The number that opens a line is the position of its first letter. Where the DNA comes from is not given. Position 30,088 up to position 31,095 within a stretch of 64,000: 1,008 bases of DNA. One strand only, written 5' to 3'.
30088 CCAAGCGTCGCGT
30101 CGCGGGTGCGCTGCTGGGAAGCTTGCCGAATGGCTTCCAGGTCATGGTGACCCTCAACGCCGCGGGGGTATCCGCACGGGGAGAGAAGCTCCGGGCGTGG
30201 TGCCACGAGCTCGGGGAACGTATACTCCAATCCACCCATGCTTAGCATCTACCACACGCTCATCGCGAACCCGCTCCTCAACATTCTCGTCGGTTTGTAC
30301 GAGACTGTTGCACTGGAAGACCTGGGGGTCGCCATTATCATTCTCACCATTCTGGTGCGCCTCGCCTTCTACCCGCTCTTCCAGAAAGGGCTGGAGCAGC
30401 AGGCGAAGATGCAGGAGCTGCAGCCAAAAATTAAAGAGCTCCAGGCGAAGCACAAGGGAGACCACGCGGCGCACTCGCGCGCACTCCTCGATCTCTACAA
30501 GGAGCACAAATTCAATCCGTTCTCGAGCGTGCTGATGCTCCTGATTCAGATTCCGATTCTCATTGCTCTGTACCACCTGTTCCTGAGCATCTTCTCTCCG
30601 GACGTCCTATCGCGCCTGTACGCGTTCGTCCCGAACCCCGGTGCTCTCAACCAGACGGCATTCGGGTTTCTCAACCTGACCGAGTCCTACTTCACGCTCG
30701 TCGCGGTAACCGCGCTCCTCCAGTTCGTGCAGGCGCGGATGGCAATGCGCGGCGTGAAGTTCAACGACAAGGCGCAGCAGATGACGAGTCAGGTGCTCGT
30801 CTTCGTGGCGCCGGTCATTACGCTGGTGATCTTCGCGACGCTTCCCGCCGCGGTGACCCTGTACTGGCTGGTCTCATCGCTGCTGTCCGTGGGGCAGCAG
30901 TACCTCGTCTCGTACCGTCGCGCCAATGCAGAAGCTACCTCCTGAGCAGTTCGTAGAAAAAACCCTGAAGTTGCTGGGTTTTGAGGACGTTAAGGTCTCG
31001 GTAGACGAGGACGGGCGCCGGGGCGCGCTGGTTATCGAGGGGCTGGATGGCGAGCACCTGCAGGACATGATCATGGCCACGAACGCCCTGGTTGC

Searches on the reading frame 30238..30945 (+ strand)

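Call 43: search_protein_families(library=pfam, proteins=[window:30238-30945:+])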
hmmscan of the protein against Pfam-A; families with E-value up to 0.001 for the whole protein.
window:30238-30945:+ (235 aa): 1 family
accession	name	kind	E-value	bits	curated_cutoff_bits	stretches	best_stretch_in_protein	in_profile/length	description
PF02096.25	60KD_IMP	-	2.8e-45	154.6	35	1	30-224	2-161/163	60Kd inner membrane protein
